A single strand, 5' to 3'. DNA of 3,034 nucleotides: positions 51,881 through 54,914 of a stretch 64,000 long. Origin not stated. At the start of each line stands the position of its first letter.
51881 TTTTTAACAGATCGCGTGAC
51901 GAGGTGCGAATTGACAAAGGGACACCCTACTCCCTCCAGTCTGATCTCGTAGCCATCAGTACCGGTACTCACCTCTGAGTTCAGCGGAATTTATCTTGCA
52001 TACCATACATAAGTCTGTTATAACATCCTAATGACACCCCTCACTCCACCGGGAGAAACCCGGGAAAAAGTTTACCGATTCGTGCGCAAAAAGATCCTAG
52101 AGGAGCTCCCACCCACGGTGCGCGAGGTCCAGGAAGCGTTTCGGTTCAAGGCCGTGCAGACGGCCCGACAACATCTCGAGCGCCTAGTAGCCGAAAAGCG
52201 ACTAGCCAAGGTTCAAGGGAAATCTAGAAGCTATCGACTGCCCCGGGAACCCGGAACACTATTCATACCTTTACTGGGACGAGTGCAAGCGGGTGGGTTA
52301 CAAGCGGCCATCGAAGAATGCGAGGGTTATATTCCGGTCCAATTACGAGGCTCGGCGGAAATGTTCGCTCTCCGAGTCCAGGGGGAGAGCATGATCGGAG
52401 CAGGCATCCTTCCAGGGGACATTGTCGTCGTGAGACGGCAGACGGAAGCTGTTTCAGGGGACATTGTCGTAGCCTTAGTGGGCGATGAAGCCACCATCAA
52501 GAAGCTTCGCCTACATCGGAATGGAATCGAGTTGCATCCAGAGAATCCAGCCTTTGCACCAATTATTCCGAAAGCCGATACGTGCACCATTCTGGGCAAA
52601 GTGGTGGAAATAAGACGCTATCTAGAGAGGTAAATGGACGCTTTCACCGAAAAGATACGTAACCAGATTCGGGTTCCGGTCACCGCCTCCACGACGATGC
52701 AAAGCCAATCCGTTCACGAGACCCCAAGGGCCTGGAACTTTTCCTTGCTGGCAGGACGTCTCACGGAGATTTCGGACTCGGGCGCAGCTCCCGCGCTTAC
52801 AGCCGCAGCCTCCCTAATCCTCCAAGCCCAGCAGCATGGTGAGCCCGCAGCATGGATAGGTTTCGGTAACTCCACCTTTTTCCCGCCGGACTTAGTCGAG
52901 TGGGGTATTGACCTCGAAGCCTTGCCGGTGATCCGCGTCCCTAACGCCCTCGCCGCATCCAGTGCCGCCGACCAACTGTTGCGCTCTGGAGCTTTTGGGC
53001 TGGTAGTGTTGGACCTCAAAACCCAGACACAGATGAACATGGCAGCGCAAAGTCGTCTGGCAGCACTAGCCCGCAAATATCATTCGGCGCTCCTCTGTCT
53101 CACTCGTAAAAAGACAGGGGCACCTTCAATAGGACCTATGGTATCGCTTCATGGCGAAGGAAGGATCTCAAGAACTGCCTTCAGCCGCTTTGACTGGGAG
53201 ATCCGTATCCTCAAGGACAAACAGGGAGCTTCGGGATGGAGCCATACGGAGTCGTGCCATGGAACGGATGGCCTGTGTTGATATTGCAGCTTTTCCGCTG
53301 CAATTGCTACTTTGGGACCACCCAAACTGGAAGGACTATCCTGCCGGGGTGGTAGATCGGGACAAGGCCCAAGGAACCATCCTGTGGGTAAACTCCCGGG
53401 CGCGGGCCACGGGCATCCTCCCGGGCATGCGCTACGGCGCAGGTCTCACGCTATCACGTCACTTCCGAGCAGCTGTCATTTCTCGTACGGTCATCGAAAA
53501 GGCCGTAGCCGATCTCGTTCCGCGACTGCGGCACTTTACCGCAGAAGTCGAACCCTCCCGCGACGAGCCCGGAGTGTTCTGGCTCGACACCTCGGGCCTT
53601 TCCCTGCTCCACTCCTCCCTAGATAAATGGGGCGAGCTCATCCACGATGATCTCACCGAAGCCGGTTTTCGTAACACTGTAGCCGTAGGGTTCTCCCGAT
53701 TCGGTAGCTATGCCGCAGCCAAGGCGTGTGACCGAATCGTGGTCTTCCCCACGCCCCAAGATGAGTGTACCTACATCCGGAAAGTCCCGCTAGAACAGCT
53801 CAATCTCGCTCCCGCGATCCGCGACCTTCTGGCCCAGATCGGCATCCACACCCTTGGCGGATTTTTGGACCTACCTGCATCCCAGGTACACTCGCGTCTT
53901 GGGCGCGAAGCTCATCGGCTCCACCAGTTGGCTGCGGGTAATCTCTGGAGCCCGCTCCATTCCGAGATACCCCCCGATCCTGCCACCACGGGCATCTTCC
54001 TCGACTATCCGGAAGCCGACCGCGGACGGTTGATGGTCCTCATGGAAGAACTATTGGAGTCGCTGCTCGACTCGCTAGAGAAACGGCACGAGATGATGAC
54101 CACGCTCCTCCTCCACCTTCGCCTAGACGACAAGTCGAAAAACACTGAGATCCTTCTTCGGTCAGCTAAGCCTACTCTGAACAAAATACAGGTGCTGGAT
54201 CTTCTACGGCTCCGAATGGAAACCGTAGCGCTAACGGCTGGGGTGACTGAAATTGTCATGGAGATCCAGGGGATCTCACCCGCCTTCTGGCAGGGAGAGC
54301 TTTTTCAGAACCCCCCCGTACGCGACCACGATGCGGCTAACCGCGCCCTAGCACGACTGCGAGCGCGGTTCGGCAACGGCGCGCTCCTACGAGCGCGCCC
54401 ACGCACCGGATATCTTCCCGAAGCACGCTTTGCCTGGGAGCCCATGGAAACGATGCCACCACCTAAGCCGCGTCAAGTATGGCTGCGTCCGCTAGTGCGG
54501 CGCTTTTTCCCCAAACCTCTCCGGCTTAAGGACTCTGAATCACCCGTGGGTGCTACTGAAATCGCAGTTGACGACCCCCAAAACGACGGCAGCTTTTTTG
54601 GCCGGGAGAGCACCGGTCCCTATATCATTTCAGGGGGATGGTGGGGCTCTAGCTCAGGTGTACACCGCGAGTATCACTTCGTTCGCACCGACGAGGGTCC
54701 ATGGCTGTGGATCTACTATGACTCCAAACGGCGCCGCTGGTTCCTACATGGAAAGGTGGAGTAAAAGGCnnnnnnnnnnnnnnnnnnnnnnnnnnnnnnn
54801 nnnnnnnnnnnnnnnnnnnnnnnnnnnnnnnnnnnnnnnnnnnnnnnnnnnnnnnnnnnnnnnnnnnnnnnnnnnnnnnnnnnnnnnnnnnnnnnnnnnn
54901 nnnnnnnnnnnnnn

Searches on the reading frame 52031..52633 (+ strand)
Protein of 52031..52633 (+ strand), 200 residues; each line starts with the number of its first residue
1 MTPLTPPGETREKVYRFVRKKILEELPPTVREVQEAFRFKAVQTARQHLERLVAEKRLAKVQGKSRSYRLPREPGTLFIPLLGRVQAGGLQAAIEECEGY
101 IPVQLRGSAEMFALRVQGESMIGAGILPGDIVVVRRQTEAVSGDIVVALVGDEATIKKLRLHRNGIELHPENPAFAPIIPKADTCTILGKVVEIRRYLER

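Call 21: search_protein_families(library=pfam, proteins=[window:52031-52633:+], max_evalue=0.001)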
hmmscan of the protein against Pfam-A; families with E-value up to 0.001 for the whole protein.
window:52031-52633:+ (200 aa): 2 families
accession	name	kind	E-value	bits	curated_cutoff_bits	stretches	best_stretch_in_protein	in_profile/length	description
PF00717.28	Peptidase_S24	-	1.1e-29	103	23.3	1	80-192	1-116/116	Peptidase S24-like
PF01726.22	LexA_DNA_bind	-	1.7e-06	28.1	23.7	1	9-66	6-64/65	LexA DNA binding domain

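Call 56: find_related_loci(query=window:52031-52633:+, collection=metagenome_contigs, flank=1500)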
Query window:52031-52633:+ (200 aa) in metagenome_contigs; peptide patterns used: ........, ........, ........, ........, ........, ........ (x = any residue, [..] = any of these).
565 stretches matched a pattern; 198 encode a relative of the query (tblastn E <= 1e-3); the best 80 are kept; 80 distinct loci.
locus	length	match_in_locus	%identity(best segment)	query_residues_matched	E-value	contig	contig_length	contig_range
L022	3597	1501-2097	86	1-199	2e-113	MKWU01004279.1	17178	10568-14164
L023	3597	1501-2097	84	1-199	1e-111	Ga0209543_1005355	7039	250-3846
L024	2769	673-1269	84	1-199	4e-113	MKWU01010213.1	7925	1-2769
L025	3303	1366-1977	61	1-200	2e-76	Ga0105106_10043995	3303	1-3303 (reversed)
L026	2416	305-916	61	1-200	4e-76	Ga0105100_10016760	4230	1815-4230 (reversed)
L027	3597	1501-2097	63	6-199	7e-75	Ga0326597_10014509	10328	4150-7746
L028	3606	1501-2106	61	3-198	4e-70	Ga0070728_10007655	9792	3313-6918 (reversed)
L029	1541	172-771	58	3-199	9e-74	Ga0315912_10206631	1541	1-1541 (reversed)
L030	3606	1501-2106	61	3-198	4e-70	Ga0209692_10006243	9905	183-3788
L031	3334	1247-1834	58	8-199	3e-68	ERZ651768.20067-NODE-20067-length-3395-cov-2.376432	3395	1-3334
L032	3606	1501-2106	58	1-199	9e-68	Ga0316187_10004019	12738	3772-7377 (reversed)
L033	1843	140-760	55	3-199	2e-69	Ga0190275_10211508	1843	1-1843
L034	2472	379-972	60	4-199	5e-66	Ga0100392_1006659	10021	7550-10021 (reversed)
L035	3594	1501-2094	60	4-199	8e-66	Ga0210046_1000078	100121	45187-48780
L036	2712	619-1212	60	4-199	7e-66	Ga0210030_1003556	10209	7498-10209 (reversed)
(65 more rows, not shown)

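Call 85: search_protein_families(library=ncbifam, proteins=[window:52031-52633:+], max_evalue=0.001)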
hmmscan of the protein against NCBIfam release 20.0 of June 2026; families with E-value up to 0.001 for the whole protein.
window:52031-52633:+ (200 aa): 3 families
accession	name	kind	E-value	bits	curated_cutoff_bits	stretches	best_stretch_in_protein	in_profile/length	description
TIGR00498.1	lexA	equivalog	3.8e-43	147.5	110.95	1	9-197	6-201/203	transcriptional repressor LexA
NF007621.2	PRK10276.1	subfamily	3.3e-20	72.2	110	1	110-193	28-112/115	translesion error-prone DNA polymerase V autoproteolytic subunit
NF051876.1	transXXX_HumD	equivalog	0.00026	21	120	1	111-164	28-80/129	HumD family translesion DNA polymerase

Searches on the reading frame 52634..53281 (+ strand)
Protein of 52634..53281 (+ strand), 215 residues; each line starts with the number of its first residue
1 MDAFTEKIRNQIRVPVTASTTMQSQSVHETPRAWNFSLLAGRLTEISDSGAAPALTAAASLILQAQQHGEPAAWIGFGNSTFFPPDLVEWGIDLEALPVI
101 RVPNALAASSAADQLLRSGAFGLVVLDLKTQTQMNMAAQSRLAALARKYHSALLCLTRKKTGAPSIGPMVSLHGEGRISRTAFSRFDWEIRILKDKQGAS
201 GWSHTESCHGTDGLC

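Call 84: search_protein_families(library=pfam, proteins=[window:52634-53281:+], max_evalue=0.00001)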
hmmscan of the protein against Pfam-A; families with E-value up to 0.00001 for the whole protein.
window:52634-53281:+ (215 aa): 0 families

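Call 85: search_protein_families(library=ncbifam, proteins=[window:52634-53281:+], max_evalue=0.001)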
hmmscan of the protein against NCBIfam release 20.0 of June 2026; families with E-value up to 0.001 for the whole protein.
window:52634-53281:+ (215 aa): 3 families
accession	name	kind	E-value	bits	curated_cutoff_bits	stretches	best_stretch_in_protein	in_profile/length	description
NF033429.2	ImuA_translesion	equivalog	6.5e-07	29.4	150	1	52-163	47-153/181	translesion DNA synthesis-associated protein ImuA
NF058630.1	repair_Rv3395c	exception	1.2e-05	25.1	65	1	56-158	20-115/153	DnaE2-dependent mutagenesis accessory factor ImuA'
TIGR02012.1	tigrfam_recA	equivalog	0.00038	19.9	325.3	1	40-127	54-140/321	recombinase RecA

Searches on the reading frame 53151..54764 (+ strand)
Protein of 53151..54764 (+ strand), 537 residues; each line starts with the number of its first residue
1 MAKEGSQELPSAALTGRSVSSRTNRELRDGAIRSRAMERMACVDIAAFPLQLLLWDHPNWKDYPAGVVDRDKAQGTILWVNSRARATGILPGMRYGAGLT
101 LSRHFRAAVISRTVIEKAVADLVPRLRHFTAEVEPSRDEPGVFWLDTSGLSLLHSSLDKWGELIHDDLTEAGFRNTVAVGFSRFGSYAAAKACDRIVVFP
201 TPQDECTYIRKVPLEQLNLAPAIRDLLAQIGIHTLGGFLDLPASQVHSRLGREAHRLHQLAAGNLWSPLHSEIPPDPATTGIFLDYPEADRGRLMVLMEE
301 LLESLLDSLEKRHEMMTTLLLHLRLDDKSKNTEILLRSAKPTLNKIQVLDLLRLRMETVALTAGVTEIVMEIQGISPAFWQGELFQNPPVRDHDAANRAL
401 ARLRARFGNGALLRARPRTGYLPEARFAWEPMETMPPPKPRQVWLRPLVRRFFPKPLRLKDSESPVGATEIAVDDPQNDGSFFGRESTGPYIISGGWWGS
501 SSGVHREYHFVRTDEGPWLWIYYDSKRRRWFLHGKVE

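Call 21: search_protein_families(library=pfam, proteins=[window:53151-54764:+], max_evalue=0.001)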
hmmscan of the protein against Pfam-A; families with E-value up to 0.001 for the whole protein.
window:53151-54764:+ (537 aa): 1 family
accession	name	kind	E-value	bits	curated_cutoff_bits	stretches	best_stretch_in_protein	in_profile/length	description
PF00817.25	IMS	-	7.7e-06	26.3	23.2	1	43-183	1-138/148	impB/mucB/samB family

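Call 85: search_protein_families(library=ncbifam, proteins=[window:53151-54764:+], max_evalue=0.001)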
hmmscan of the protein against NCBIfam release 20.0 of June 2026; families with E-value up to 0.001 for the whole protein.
window:53151-54764:+ (537 aa): 5 families
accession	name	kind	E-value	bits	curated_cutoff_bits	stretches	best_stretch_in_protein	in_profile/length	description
NF002848.0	PRK03103.1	subfamily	8.5e-10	37.6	381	1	43-416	9-390/410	DNA polymerase IV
NF003015.0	PRK03858.1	subfamily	2e-08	33.7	367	1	75-415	39-383/399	DNA polymerase IV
NF002677.0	PRK02406.1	equivalog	1.3e-06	27.7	256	1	37-339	5-310/357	DNA polymerase IV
NF002882.0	PRK03348.1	equivalog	5.8e-05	22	389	1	156-386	122-354/461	DNA polymerase IV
NF002751.0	PRK02794.1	equivalog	0.00056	18.9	371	1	219-414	219-414/425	DNA polymerase IV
